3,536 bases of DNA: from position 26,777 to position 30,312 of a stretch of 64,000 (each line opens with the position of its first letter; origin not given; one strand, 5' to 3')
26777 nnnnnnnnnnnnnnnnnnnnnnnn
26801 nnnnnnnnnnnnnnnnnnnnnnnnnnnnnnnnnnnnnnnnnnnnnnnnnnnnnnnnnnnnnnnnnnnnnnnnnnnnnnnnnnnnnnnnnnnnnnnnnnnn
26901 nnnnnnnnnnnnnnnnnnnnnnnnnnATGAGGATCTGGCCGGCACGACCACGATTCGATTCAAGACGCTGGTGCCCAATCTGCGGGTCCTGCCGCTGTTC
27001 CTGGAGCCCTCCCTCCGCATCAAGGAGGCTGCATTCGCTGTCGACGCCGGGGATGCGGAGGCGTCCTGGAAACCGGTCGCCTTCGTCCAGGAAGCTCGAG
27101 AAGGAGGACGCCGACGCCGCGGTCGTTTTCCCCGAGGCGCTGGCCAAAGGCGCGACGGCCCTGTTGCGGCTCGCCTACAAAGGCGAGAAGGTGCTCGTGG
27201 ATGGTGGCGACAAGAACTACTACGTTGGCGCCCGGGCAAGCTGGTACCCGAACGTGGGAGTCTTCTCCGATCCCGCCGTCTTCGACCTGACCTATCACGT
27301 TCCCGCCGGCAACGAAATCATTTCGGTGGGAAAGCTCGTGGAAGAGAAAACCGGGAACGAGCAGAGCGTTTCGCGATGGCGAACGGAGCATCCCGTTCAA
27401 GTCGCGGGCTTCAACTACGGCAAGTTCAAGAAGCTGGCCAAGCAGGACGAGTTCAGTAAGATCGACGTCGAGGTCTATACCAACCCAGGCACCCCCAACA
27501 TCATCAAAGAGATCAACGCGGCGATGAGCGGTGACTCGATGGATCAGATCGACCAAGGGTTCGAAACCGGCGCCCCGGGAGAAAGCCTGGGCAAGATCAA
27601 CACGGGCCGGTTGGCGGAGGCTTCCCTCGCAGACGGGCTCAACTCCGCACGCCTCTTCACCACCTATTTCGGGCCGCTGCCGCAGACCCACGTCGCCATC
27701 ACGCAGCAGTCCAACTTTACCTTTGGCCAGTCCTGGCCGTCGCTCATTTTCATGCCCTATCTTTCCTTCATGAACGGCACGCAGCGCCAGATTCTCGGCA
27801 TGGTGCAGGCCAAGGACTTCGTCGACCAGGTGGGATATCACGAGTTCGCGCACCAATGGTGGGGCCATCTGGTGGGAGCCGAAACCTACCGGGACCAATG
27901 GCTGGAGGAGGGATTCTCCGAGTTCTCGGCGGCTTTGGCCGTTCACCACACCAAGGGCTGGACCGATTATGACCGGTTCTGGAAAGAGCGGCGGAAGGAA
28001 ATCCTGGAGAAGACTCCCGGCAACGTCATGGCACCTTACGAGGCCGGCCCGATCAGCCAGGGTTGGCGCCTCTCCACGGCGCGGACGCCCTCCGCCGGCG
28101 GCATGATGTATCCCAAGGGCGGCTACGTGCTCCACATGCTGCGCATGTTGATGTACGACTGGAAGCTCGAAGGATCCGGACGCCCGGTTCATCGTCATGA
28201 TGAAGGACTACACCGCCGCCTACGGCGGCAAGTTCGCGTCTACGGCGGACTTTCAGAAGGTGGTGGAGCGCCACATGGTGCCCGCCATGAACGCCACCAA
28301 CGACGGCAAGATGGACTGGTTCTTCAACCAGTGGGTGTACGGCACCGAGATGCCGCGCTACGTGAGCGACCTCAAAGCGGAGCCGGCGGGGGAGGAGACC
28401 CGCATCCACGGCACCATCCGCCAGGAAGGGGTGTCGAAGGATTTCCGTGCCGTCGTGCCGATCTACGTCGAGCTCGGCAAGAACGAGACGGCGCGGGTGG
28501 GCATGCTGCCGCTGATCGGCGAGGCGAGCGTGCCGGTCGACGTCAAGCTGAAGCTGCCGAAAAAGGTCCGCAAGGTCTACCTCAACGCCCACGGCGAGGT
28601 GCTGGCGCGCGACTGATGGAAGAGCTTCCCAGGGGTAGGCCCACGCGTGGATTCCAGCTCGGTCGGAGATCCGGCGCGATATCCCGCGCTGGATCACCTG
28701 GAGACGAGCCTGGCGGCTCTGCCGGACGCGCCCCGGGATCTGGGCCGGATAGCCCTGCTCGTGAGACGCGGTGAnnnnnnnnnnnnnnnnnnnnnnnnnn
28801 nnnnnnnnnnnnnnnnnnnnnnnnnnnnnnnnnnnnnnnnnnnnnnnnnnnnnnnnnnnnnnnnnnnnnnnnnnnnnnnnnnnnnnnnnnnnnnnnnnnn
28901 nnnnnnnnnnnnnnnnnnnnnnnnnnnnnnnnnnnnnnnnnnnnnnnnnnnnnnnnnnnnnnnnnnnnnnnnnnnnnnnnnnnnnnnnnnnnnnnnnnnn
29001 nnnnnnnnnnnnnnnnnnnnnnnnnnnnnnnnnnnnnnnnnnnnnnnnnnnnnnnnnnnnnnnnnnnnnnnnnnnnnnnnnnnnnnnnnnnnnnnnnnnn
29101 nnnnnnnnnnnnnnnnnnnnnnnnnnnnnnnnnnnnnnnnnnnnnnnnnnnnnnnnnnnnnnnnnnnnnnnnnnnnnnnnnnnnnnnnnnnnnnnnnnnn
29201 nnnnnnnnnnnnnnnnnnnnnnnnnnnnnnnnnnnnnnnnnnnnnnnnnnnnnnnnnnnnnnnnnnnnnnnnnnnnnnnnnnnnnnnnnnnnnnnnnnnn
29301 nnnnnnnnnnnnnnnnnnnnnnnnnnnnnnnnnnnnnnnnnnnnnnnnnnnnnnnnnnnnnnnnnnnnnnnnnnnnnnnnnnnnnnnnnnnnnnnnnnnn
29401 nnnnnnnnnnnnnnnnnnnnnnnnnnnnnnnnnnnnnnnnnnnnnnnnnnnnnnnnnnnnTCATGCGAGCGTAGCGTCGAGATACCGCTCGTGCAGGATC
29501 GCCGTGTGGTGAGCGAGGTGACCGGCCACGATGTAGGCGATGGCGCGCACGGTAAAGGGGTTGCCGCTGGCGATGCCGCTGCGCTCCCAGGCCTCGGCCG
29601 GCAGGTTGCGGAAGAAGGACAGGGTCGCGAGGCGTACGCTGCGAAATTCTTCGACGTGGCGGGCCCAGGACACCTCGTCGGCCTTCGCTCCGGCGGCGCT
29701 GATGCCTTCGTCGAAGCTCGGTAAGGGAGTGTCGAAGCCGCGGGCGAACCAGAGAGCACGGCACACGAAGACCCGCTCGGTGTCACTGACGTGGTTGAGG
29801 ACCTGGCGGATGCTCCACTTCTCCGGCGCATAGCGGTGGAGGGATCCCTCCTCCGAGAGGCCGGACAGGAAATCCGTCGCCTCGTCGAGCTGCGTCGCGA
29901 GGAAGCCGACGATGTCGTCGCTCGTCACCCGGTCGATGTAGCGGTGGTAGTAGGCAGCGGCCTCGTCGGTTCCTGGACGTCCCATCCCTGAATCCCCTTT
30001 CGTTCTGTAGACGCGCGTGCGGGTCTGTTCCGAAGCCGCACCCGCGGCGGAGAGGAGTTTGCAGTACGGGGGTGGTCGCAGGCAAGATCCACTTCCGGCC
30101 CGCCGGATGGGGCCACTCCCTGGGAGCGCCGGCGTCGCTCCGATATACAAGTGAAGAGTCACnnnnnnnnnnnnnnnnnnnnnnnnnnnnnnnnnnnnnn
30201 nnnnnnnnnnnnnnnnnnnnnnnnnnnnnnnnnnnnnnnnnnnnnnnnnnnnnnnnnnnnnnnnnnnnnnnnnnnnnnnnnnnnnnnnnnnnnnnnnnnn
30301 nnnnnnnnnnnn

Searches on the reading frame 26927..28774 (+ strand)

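Call 40: search_protein_families(library=pfam, proteins=[window:26927-28774:+], max_evalue=0.001)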
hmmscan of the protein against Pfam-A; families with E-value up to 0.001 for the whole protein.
window:26927-28774:+ (615 aa): 1 family
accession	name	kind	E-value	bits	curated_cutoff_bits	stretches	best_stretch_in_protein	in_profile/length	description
PF01433.26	Peptidase_M1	-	4.3e-11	43.3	27.7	1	294-409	62-173/218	Peptidase family M1 domain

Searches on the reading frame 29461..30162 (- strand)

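Call 40: search_protein_families(library=pfam, proteins=[window:29461-30162:-], max_evalue=0.001)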
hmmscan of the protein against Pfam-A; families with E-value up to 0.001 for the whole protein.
window:29461-30162:- (233 aa): 2 families
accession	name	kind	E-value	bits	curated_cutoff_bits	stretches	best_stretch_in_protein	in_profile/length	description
PF12867.12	DinB_2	-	2.9e-19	70.2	24.8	1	91-222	5-127/128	DinB superfamily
PF04978.18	MST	-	6.7e-09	36.8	27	1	84-220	2-137/149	Mycothiol-S-transferase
